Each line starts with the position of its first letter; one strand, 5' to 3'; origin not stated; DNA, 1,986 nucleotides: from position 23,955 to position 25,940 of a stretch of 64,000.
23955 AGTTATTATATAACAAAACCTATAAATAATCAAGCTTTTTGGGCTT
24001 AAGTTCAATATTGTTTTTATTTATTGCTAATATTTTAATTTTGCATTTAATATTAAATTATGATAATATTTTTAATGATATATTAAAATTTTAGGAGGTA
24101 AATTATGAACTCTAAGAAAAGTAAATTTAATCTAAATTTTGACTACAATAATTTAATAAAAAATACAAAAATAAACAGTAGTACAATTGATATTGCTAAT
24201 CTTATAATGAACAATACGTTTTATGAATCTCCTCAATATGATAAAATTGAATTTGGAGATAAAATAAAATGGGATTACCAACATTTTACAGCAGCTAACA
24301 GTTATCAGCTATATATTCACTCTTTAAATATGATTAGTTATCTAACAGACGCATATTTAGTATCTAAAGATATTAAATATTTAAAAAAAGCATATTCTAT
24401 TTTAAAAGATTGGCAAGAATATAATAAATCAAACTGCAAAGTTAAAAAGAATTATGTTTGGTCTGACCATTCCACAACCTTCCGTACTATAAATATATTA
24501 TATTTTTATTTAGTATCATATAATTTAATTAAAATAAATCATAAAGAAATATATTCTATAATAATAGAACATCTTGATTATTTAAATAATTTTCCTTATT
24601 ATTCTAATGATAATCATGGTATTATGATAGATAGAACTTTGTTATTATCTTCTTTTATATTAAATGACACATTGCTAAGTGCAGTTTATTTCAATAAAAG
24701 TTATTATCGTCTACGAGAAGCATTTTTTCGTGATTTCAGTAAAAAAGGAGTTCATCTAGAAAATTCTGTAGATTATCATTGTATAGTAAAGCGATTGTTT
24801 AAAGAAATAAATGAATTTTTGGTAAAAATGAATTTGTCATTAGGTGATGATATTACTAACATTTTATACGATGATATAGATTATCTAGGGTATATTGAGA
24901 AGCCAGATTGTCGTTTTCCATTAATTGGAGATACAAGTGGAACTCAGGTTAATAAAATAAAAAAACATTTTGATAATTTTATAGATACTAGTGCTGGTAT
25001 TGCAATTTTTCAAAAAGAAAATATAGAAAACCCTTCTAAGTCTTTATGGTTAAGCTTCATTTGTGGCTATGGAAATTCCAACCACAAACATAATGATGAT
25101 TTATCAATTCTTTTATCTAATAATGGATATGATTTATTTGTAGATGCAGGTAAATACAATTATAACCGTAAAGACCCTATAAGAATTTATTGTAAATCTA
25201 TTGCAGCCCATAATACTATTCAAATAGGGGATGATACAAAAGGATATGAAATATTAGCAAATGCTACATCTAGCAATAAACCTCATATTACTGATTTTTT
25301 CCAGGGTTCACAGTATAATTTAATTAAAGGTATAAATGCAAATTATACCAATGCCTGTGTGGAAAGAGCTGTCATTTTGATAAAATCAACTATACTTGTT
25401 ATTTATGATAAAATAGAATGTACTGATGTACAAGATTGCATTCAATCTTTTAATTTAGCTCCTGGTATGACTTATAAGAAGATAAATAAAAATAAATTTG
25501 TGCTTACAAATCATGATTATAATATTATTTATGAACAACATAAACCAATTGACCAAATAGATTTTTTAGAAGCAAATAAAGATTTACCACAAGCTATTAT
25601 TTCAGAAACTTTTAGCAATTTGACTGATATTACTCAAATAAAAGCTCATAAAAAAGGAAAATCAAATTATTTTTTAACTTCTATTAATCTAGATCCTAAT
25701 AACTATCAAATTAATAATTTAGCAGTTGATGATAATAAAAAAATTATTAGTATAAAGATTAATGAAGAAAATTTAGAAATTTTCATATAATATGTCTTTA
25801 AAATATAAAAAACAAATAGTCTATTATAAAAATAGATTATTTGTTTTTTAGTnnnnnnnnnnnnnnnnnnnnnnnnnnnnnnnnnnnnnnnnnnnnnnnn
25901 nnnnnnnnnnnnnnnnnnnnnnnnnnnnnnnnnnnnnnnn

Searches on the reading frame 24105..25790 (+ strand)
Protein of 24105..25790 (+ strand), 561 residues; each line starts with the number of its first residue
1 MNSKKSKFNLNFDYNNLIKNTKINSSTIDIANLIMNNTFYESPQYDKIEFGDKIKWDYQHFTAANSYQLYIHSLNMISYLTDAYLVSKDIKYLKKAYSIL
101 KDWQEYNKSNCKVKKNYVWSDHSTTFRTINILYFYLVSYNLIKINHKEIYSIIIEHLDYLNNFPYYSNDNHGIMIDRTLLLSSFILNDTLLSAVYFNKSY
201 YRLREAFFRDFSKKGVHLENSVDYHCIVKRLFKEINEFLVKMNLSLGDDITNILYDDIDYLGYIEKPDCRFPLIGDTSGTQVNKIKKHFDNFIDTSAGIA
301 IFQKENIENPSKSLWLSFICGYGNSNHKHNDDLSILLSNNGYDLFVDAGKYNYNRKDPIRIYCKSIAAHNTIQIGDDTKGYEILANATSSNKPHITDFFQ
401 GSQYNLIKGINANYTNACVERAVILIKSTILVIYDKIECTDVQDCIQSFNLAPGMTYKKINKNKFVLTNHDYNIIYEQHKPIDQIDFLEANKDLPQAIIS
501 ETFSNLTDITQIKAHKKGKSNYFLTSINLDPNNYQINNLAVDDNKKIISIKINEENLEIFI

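Call 5: search_protein_families(library=pfam, proteins=[window:24105-25790:+], max_evalue=0.01)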
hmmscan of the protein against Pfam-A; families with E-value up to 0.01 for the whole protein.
window:24105-25790:+ (561 aa): 2 families
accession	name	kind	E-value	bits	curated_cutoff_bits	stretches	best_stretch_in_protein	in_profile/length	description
PF07940.18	Hepar_II_III_C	-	1.2e-18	67.9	24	1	298-477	13-193/237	Heparinase II/III-like, C-terminal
PF16889.11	Hepar_II_III_N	-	2.6e-15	57.1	22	1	14-293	44-329/340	Heparinase II/III N-terminus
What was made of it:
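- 24105..25790 (+): Heparinase II/III-fold protein, 561 aa, cytoplasmic, convergent with the target; a conserved partner. PF07940 E 1e-18 and PF16889 E 3e-15 (call 5).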

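Call 6: search_protein_families(library=ncbifam, proteins=[window:24105-25790:+], max_evalue=0.01)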
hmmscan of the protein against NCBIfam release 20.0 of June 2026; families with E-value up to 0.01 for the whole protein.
window:24105-25790:+ (561 aa): 1 family
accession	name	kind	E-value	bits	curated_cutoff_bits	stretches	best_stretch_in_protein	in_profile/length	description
NF045572.1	Hepsulflyase_bctds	equivalog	3.8e-12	45.6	600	2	37-252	121-336/706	heparin-sulfate lyase HepC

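Call 50: search_solved_structures(query=window:24105-25790:+, max_evalue=1)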
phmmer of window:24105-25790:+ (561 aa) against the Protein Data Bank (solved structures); distinct sequences matched with E-value up to 1: 2.
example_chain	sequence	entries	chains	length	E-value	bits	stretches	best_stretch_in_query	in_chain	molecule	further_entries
4fnv_A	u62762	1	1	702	2e-08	36.6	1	37-256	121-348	Heparinase III protein, heparitin sulfate lyase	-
3a0o_A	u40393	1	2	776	0.1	14.5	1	298-444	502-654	Oligo alginate lyase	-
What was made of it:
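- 24105..25790 (+): Heparinase III 4fnv E 2e-8 (call 50).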
